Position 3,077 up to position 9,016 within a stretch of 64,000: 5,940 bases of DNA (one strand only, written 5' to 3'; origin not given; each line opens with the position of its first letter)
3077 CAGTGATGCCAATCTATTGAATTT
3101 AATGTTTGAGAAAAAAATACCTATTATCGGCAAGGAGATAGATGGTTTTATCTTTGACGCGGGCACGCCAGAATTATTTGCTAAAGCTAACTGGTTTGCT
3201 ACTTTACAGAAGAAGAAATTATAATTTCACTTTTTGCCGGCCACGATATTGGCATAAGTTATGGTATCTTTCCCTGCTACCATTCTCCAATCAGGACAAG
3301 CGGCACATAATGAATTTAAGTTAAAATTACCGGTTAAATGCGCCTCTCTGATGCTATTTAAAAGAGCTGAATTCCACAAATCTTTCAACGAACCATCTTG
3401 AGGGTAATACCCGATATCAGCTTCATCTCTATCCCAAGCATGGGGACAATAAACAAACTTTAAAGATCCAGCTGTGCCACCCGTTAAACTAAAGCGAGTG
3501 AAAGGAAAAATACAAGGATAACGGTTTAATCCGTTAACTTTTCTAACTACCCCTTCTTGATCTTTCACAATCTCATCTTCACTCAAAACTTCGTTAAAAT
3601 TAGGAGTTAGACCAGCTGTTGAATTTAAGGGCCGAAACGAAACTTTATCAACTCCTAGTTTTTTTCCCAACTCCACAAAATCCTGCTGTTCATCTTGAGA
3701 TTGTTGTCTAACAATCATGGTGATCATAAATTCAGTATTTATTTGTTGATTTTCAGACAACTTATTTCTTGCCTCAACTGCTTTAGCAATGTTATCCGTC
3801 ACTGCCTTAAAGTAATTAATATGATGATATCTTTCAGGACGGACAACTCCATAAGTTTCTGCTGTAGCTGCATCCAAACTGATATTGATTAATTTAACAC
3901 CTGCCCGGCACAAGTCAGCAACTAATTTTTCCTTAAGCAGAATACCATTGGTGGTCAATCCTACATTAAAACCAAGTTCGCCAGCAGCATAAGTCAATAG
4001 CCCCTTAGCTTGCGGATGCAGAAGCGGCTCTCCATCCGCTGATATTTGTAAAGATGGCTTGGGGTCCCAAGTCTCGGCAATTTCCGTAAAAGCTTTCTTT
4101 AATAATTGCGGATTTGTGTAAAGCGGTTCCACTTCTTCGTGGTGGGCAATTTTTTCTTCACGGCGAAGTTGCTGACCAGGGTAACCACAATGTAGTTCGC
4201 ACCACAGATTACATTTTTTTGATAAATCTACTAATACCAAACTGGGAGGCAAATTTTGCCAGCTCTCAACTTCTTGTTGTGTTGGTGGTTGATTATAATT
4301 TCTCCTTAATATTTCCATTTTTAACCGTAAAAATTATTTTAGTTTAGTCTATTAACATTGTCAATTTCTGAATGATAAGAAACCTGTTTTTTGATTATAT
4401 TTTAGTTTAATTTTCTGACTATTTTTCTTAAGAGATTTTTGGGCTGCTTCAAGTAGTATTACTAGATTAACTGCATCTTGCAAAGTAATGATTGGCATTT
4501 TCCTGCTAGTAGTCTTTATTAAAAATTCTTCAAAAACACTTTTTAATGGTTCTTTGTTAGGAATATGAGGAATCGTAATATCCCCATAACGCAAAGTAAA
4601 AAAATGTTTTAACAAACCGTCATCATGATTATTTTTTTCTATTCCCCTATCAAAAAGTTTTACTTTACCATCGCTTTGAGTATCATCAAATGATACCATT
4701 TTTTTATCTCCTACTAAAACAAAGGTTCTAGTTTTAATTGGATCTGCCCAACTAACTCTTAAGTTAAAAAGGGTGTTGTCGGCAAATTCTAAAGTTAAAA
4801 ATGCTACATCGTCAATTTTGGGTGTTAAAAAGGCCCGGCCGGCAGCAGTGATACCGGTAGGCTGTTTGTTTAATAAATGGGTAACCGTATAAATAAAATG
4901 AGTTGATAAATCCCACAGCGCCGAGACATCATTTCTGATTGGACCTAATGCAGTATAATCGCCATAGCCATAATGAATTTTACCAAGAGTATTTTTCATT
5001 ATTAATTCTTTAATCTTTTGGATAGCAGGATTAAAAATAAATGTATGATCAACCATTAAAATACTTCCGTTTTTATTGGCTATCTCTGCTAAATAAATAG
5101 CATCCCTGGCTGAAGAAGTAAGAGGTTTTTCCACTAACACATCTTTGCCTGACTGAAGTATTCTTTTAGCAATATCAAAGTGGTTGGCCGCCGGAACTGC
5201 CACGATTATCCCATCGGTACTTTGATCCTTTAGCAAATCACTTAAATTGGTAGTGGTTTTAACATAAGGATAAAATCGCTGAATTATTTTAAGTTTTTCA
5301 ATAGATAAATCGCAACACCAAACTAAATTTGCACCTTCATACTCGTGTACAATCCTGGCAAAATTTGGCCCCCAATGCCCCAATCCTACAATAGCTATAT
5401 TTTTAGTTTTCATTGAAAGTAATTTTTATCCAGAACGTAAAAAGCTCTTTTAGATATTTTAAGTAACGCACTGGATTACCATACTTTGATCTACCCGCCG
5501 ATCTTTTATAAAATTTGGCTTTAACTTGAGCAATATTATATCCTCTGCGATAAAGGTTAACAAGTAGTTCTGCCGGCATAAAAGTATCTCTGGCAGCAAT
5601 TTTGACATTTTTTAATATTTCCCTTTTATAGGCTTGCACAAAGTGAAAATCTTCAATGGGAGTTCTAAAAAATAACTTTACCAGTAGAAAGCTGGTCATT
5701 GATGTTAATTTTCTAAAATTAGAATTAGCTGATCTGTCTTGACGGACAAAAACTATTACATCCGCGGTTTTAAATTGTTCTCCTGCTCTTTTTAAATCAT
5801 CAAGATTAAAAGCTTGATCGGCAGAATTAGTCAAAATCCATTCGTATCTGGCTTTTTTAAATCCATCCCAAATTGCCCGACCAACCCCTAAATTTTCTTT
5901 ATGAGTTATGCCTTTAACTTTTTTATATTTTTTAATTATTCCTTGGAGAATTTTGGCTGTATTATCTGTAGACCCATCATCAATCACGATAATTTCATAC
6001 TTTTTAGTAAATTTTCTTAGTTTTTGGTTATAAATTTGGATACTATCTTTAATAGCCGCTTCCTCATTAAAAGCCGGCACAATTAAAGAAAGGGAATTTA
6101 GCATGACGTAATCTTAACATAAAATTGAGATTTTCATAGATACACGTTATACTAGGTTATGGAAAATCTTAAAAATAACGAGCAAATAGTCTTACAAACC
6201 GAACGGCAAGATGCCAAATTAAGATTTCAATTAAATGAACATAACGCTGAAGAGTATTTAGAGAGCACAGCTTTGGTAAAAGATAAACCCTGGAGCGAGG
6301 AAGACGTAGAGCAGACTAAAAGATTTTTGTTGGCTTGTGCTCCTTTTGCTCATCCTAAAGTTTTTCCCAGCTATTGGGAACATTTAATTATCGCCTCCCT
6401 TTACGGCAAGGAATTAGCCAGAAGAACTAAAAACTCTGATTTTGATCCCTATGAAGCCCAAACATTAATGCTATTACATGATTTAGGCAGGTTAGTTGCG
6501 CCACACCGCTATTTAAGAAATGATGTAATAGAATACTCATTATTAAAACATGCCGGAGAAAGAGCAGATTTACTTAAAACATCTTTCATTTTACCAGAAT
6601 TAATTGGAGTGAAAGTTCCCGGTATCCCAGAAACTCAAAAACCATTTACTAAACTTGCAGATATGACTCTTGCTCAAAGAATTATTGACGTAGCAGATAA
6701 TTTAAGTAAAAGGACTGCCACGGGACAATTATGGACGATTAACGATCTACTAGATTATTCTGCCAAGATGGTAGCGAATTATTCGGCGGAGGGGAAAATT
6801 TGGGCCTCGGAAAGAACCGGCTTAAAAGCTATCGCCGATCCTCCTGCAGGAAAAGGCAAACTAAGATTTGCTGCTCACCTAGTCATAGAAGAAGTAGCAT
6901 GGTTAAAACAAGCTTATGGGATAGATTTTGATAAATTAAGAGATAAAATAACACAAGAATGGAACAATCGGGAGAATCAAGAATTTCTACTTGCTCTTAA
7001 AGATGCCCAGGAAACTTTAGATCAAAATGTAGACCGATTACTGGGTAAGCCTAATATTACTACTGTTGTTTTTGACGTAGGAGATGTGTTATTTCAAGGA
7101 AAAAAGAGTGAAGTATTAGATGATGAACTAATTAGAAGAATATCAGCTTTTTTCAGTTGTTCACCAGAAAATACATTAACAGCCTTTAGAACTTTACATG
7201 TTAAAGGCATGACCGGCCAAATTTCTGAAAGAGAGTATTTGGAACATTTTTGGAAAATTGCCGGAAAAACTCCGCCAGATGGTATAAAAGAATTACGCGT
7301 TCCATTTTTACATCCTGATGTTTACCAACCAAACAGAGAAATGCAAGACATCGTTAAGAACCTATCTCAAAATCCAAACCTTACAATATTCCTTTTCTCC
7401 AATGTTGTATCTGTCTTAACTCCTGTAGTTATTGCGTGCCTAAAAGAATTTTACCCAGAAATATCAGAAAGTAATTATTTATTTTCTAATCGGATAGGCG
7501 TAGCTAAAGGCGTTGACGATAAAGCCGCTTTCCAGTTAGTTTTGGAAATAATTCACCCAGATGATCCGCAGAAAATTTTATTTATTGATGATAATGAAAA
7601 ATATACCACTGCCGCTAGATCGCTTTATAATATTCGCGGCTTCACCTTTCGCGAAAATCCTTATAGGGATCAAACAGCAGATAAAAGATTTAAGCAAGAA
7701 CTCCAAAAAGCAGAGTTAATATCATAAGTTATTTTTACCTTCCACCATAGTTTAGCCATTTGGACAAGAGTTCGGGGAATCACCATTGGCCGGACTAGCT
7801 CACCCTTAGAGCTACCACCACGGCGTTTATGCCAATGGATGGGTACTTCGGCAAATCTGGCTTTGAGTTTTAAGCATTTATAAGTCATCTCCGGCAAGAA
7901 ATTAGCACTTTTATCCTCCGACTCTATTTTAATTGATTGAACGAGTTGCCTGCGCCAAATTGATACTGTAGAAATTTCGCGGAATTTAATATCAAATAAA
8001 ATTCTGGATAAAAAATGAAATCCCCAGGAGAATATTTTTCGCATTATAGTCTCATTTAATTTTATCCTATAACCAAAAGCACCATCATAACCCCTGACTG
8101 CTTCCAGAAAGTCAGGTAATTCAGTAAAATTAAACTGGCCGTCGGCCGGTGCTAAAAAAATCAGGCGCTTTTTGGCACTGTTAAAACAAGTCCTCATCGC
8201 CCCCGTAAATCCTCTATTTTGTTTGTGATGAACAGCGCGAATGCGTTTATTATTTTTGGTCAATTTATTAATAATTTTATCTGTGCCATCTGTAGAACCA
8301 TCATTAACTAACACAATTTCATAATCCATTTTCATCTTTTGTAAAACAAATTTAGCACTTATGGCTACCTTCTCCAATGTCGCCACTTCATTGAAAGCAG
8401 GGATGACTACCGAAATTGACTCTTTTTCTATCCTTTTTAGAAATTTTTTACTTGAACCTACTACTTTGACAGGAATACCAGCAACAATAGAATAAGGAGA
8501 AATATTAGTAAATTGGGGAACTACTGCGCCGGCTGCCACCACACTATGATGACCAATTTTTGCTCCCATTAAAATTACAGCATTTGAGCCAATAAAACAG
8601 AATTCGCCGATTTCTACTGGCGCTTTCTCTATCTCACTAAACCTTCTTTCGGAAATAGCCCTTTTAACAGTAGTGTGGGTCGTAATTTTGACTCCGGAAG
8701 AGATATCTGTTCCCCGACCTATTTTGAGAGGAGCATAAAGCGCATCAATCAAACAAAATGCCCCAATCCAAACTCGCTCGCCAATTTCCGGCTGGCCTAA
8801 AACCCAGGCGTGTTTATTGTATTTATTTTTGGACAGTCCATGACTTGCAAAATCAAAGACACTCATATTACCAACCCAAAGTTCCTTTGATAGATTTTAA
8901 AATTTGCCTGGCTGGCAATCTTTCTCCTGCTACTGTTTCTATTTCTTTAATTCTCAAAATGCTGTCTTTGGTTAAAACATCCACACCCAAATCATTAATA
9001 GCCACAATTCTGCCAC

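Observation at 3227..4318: Radical SAM-like enzyme with an atypical CX3CX3C cluster motif in a glycan locus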

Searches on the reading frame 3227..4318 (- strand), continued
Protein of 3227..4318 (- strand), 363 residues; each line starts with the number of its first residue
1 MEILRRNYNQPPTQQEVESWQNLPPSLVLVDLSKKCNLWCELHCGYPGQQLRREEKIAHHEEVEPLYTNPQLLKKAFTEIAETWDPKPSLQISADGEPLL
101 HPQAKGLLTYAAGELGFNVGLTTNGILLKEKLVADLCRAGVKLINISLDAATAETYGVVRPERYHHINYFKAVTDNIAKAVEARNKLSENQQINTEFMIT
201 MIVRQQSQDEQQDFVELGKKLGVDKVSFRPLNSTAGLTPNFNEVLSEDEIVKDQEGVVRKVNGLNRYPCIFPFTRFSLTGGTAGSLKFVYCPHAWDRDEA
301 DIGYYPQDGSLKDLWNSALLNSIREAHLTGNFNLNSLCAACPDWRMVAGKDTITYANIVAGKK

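Call 61: search_protein_families(library=pfam, proteins=[P0087, P0136, P0144, P0145, P0146, P0147, P0149, P0152, P0156, P0162], max_evalue=0.1)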
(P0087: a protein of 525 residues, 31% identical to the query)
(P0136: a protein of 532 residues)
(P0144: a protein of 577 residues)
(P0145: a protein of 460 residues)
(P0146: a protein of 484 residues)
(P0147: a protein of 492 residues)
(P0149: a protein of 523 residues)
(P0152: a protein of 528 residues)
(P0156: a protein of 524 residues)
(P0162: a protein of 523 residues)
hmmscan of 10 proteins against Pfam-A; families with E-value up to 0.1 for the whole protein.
P0087 (525 aa): 2 families
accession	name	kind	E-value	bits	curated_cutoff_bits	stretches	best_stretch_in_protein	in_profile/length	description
PF04055.27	Radical_SAM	-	7.8e-18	65.6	29.5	1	236-377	3-144/166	Radical SAM superfamily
PF13186.11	SPASM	-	4.9e-10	40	21.5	1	438-505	1-67/67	Iron-sulfur cluster-binding domain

P0136 (532 aa): 3 families
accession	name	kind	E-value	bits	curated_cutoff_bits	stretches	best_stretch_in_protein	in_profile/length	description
PF04055.27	Radical_SAM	-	3e-21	76.7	29.5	1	246-381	3-139/166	Radical SAM superfamily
PF13186.11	SPASM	-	3.2e-11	43.8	21.5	1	446-513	1-67/67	Iron-sulfur cluster-binding domain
PF03352.18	Adenine_glyco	-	0.091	13.1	25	0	358-409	77-128/177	Methyladenine glycosylase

P0144 (577 aa): 2 families
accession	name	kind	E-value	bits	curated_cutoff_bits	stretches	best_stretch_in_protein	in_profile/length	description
PF04055.27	Radical_SAM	-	1.6e-18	67.8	29.5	1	291-424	3-137/166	Radical SAM superfamily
PF13186.11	SPASM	-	1.6e-05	25.5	21.5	1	490-556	1-66/67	Iron-sulfur cluster-binding domain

P0145 (460 aa): 3 families
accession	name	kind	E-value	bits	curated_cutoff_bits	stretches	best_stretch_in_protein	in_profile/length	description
PF04055.27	Radical_SAM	-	1.2e-17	65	29.5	1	149-285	3-140/166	Radical SAM superfamily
PF13186.11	SPASM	-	1.3e-07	32.2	21.5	1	349-415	1-66/67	Iron-sulfur cluster-binding domain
PF07381.18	EarA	-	0.024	14.9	22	1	145-204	27-85/90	EarA-like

P0146 (484 aa): 3 families
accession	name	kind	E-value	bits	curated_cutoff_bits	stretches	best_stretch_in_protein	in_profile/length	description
PF04055.27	Radical_SAM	-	1.3e-16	61.6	29.5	1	199-337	3-142/166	Radical SAM superfamily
PF13186.11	SPASM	-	7.4e-06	26.6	21.5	1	398-464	1-66/67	Iron-sulfur cluster-binding domain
PF13353.11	Fer4_12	-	0.0028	18.4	22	1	199-317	11-126/137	4Fe-4S single cluster domain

P0147 (492 aa): 2 families
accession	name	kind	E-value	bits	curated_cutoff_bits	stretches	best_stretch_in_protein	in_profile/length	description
PF04055.27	Radical_SAM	-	1.2e-17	65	29.5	1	201-362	3-161/166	Radical SAM superfamily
PF13186.11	SPASM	-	2.1e-08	34.8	21.5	1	402-469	1-67/67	Iron-sulfur cluster-binding domain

P0149 (523 aa): 5 families
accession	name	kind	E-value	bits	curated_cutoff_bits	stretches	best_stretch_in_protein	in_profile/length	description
PF04055.27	Radical_SAM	-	2.2e-20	74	29.5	1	235-369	3-139/166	Radical SAM superfamily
PF12804.13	NTP_transf_3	-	4.2e-06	27.5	27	1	27-122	51-149/160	MobA-like NTP transferase domain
PF13186.11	SPASM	-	0.00033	21.3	21.5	1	436-502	1-66/67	Iron-sulfur cluster-binding domain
PF01012.27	ETF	-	0.087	13.1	26.7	0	28-88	24-87/181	Electron transfer flavoprotein domain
PF02348.25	CTP_transf_3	-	0.089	13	22.6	0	42-117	68-143/217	Cytidylyltransferase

P0152 (528 aa): 3 families
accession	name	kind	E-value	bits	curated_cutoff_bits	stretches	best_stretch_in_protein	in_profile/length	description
PF04055.27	Radical_SAM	-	5.9e-15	56.3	29.5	1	236-370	4-139/166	Radical SAM superfamily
PF13186.11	SPASM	-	1.5e-07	32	21.5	1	435-501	1-66/67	Iron-sulfur cluster-binding domain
PF13353.11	Fer4_12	-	0.046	14.5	22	0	229-346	5-123/137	4Fe-4S single cluster domain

P0156 (524 aa): 3 families
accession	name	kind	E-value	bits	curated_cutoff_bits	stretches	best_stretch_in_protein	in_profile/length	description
PF04055.27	Radical_SAM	-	2.9e-14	54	29.5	1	226-362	3-141/166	Radical SAM superfamily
PF13186.11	SPASM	-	0.00069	20.3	21.5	1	425-492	1-67/67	Iron-sulfur cluster-binding domain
PF00702.32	Hydrolase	-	0.0082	17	26.4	1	274-332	91-147/191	haloacid dehalogenase-like hydrolase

P0162 (523 aa): 3 families
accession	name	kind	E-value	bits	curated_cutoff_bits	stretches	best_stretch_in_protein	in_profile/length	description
PF04055.27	Radical_SAM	-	4.5e-16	59.9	29.5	1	201-366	3-162/166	Radical SAM superfamily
PF13186.11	SPASM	-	3.4e-12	46.9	21.5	1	409-481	1-67/67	Iron-sulfur cluster-binding domain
PF00702.32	Hydrolase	-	0.071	13.9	26.4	0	254-341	91-167/191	haloacid dehalogenase-like hydrolase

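Call 62: find_related_loci(query=A2, collection=metagenome_contigs, flank=6000)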
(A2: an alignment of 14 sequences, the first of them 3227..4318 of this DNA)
Query A2 (363 aa) in metagenome_contigs; peptide patterns used: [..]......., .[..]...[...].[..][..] (x = any residue, [..] = any of these).
600 stretches matched a pattern (row limit reached: there are more); 1 encode a relative of the query (tblastn E <= 1e-3); 1 distinct loci.
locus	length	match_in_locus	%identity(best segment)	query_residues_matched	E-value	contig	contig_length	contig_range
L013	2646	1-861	59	73-361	3e-118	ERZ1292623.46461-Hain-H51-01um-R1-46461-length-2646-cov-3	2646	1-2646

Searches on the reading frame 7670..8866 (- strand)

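Call 10: search_protein_families(library=pfam, proteins=[window:7670-8866:-], max_evalue=0.001)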
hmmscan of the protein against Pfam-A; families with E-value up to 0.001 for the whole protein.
window:7670-8866:- (398 aa): 4 families
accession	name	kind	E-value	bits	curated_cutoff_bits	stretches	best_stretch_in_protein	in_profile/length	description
PF00535.33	Glycos_transf_2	-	1.4e-21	77.6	23.3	1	152-268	1-116/168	Glycosyl transferase family 2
PF00132.30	Hexapep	-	3.6e-12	45.9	27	1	84-117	2-35/36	Bacterial transferase hexapeptide (six repeats)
PF14602.12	Hexapep_2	-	1.5e-10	41.1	27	1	83-116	1-32/34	Hexapeptide repeat of succinyl-transferase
PF13641.12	Glyco_tranf_2_3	-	2.7e-05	24.7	27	1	151-242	3-96/230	Glycosyltransferase like family 2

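Call 27: search_protein_families(library=ncbifam, proteins=[window:7670-8866:-], max_evalue=0.00001)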
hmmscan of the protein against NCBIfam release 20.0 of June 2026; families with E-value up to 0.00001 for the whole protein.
window:7670-8866:- (398 aa): 39 families (the best 25 are shown)
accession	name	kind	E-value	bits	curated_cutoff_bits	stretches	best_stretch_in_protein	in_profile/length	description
TIGR03937.1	PgaC_IcaA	equivalog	2e-17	63.3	422.3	1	143-239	39-132/407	poly-beta-1,6-N-acetyl-D-glucosamine synthase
NF047588.1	GlcsyltransPgfSStrep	equivalog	1.4e-16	60.6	500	1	151-313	3-168/308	glycosyltransferase PgfS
NF007986.1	PRK10714.1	equivalog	6.4e-15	55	529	1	149-360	6-215/316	undecaprenyl-phosphate 4-deoxy-4-formamido-L-arabinose transferase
NF047683.1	TeichurnBiosyTuaG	equivalog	2e-13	50.6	400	1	147-266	4-120/252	teichuronic acid biosynthesis protein TuaG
NF058585.1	HptprglPActTf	PfamEq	7e-12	45.2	300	1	28-148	58-169/172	heptaprenylglyceryl phosphate O-acetyltransferase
TIGR03308.1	phn_thr-fam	hypoth_equivalog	8.3e-12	45.4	201.65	1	76-146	101-167/204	phosphonate metabolim protein, transferase hexapeptide repeat family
NF007797.0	PRK10502.1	subfamily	2.2e-11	43.7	192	1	27-136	74-176/183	WcaF family extracellular polysaccharide biosynthesis acetyltransferase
TIGR03532.1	DapD_Ac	equivalog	2.5e-11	43.6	231.75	1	82-138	159-213/231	2,3,4,5-tetrahydropyridine-2,6-dicarboxylate N-acetyltransferase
NF003657.0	PRK05289.1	equivalog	4.7e-11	42.3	226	0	84-165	143-224/264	acyl-ACP--UDP-N-acetylglucosamine O-acyltransferase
TIGR03570.1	NeuD_NnaD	subfamily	1.1e-10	41.5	160.8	1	18-134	92-202/202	NeuD/PglB/VioB family sugar acetyltransferase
NF007499.0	PRK10092.1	equivalog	1.4e-10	41.3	314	1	44-136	91-180/183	maltose O-acetyltransferase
TIGR01852.1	lipid_A_lpxA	equivalog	1.5e-10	40.8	231.05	0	84-163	138-217/254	acyl-ACP--UDP-N-acetylglucosamine O-acyltransferase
NF007482.0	PRK10073.1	equivalog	1.5e-10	40.6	423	1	148-244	5-97/334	glycosyltransferase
TIGR04182.1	glyco_TIGR04182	equivalog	3.5e-10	39.8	325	1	151-371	2-218/293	S-layer glycoprotein N-glycosyltransferase AglJ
NF000101.1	stregram_VatA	exception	3.7e-10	39.8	450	1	81-142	116-173/219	streptogramin A O-acetyltransferase Vat(A)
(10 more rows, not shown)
